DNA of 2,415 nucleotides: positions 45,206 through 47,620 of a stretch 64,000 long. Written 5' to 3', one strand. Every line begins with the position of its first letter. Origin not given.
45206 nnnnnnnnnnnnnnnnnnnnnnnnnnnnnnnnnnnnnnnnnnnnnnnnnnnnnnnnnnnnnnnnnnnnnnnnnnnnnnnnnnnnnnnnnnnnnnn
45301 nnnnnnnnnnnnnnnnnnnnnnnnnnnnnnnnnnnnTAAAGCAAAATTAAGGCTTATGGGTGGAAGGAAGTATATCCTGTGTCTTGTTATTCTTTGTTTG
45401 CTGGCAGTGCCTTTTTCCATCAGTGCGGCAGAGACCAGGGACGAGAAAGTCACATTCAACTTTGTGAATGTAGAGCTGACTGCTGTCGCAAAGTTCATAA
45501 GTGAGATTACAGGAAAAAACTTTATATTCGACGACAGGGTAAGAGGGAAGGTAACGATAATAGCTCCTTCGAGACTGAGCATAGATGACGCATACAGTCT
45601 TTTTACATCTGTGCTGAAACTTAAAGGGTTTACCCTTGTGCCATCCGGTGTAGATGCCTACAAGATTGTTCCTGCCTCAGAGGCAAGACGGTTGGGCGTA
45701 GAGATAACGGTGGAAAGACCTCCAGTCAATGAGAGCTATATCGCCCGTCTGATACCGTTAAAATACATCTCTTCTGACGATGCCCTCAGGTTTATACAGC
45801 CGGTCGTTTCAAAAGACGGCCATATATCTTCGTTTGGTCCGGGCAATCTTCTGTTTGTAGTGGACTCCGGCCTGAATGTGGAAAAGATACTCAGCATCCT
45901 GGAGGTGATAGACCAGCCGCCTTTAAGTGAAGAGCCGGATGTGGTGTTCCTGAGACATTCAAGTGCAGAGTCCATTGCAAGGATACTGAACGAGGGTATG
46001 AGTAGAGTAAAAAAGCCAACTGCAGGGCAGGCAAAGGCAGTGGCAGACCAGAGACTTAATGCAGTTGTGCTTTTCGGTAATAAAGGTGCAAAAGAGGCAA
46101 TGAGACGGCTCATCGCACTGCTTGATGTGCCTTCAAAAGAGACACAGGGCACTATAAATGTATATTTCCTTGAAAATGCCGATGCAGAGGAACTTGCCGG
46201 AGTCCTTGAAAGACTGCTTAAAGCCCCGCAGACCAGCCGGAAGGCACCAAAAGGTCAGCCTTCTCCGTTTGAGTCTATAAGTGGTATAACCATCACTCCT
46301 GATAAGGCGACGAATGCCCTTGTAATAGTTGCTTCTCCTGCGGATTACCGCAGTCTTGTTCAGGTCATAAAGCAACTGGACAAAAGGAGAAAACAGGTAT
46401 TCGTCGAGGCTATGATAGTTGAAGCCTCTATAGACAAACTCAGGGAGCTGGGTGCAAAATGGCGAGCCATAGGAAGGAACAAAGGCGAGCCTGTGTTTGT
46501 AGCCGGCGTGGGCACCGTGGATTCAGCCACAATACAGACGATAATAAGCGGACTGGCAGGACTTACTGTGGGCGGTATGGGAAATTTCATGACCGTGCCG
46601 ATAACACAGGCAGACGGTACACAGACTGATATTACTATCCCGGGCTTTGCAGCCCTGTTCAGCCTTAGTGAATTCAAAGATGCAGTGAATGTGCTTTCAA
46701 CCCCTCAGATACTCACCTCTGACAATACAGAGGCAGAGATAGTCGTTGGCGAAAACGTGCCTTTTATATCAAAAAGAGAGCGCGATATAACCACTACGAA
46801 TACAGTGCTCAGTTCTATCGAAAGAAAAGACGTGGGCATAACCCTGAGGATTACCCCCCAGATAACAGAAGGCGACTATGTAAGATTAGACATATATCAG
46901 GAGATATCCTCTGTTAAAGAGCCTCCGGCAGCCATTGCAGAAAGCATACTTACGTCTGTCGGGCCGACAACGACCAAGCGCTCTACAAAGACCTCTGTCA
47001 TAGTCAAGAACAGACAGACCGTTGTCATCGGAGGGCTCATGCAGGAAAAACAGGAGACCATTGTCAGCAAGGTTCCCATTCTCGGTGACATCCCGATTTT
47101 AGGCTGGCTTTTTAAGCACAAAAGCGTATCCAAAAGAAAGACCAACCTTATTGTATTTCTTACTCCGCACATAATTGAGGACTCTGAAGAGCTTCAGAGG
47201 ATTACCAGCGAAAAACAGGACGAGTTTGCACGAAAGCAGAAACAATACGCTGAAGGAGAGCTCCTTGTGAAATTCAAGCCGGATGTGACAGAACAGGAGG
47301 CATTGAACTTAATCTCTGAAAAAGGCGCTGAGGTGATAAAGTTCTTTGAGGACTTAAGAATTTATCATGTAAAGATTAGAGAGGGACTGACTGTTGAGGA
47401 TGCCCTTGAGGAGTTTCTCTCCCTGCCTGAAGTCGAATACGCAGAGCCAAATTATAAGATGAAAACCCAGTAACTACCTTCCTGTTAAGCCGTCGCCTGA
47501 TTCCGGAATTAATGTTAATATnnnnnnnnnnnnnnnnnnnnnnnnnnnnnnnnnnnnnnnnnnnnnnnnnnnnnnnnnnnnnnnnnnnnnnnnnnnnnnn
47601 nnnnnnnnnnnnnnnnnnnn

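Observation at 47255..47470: Secretin GspD carries a C-terminal subtilase-propeptide-like (I9/fervidolysin-N-pro-like) domain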

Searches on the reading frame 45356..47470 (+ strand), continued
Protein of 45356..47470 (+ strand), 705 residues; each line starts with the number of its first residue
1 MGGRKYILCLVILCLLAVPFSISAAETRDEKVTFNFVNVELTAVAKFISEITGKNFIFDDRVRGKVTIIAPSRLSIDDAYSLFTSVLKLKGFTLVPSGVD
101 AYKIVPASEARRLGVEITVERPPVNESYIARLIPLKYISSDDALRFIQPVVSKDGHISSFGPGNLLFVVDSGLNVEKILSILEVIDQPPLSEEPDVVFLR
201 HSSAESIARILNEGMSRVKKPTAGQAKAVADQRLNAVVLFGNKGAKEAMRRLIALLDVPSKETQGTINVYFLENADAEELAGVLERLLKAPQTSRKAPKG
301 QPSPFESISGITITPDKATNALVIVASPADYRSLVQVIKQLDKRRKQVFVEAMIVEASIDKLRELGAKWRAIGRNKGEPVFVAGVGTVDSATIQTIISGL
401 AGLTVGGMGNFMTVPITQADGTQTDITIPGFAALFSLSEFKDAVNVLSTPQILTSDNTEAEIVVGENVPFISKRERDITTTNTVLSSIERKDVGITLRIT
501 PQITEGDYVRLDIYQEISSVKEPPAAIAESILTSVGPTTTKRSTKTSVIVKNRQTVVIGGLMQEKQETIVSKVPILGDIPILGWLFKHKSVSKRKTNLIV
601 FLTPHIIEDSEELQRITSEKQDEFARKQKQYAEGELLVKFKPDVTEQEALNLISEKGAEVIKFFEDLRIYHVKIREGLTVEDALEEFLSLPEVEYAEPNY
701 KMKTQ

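Call 62: find_encoding_contigs(protein=P0345, flank=10000, max_places=2)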
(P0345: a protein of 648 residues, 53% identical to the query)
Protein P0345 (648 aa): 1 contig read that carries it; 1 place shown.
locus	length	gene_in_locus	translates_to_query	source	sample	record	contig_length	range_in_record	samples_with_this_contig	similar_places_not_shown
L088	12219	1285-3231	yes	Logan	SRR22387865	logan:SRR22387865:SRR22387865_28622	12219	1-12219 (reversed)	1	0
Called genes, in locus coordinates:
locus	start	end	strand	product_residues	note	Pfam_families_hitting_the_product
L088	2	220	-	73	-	?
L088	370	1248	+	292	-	PF11356:T2SSC, PF13180:PDZ_2 (faint)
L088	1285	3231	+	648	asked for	PF21305:type_II_gspD_N0, PF03958:Secretin_N, PF00263:Secretin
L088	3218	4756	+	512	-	PF05157:MshEN (weak), PF00437:T2SSE, PF25199:nSTAND_NTPase5 (faint), PF13401:AAA_22 (faint)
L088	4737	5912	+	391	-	PF28597:T2SSF_N, PF00482:T2SSF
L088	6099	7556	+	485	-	PF00478:IMPDH, PF01070:FMN_dh, PF00571:CBS, PF03060:NMO (weak)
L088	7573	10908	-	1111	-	PF25596:CPSase_L_D1, PF02786:CPSase_L_D2, PF02787:CPSase_L_D3, PF25596:CPSase_L_D1, PF02222:ATP-grasp, PF02786:CPSase_L_D2, PF07478:Dala_Dala_lig_C, PF15632:ATPgrasp_Ter, +4 more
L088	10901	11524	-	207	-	-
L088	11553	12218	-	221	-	?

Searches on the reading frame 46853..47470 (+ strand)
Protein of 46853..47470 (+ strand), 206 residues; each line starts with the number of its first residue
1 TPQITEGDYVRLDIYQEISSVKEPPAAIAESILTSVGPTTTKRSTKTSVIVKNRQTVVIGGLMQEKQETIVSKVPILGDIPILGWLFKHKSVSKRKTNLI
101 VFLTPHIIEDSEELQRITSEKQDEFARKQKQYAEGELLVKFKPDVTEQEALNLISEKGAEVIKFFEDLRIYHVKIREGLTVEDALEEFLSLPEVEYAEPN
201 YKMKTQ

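Call 56: search_solved_structures(query=window:46853-47470:+, max_evalue=0.00001, show_alignments=3)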
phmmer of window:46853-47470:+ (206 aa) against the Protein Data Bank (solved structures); distinct sequences matched with E-value up to 0.00001: 19.
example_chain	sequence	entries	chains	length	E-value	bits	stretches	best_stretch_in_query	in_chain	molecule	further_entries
5wq7_A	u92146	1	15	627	8.9e-26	94.3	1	1-136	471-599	Putative type II secretion system protein D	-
6i1x_A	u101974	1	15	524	1.7e-25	93.3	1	1-129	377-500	Type II secretion system protein D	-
6hcg_A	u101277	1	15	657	5.9e-21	78.5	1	2-129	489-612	Type II secretion system protein D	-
6i1y_A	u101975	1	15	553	2e-20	76.8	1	2-134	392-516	General secretion pathway protein GspD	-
5wln_G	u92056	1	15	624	1.1e-19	74.3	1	1-124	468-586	Type II secretion system protein D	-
9k8v_A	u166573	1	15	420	8.9e-19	71.4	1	2-134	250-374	General secretion pathway protein D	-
5wq9_A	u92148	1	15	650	1.5e-18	70.7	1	2-133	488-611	Type II secretion system protein D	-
5wq8_A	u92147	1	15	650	1.6e-18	70.6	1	2-133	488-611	Type II secretion system protein D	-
5w68_A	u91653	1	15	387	1.7e-17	67.3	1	1-134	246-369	Putative type II secretion protein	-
5zdh_A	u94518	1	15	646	3.5e-17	66.2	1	1-134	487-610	Type II secretion system protein D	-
9x0w_A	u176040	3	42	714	1.2e-14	57.9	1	2-110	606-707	Fimbrial assembly protein PilQ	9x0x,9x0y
6ve2_A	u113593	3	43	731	1.4e-14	57.8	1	2-110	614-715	Fimbrial assembly protein PilQ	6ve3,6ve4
6w6m_A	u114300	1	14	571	8.1e-12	48.7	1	30-108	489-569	Type IV pilus secretin PilQ family protein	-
8jvb_A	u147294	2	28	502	1e-11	48.4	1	2-117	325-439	Type II and III secretion system protein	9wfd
4av2_A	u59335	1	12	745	4.9e-11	46.2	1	20-108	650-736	TYPE IV PILUS BIOGENESIS AND COMPETENCE PROTEIN PILQ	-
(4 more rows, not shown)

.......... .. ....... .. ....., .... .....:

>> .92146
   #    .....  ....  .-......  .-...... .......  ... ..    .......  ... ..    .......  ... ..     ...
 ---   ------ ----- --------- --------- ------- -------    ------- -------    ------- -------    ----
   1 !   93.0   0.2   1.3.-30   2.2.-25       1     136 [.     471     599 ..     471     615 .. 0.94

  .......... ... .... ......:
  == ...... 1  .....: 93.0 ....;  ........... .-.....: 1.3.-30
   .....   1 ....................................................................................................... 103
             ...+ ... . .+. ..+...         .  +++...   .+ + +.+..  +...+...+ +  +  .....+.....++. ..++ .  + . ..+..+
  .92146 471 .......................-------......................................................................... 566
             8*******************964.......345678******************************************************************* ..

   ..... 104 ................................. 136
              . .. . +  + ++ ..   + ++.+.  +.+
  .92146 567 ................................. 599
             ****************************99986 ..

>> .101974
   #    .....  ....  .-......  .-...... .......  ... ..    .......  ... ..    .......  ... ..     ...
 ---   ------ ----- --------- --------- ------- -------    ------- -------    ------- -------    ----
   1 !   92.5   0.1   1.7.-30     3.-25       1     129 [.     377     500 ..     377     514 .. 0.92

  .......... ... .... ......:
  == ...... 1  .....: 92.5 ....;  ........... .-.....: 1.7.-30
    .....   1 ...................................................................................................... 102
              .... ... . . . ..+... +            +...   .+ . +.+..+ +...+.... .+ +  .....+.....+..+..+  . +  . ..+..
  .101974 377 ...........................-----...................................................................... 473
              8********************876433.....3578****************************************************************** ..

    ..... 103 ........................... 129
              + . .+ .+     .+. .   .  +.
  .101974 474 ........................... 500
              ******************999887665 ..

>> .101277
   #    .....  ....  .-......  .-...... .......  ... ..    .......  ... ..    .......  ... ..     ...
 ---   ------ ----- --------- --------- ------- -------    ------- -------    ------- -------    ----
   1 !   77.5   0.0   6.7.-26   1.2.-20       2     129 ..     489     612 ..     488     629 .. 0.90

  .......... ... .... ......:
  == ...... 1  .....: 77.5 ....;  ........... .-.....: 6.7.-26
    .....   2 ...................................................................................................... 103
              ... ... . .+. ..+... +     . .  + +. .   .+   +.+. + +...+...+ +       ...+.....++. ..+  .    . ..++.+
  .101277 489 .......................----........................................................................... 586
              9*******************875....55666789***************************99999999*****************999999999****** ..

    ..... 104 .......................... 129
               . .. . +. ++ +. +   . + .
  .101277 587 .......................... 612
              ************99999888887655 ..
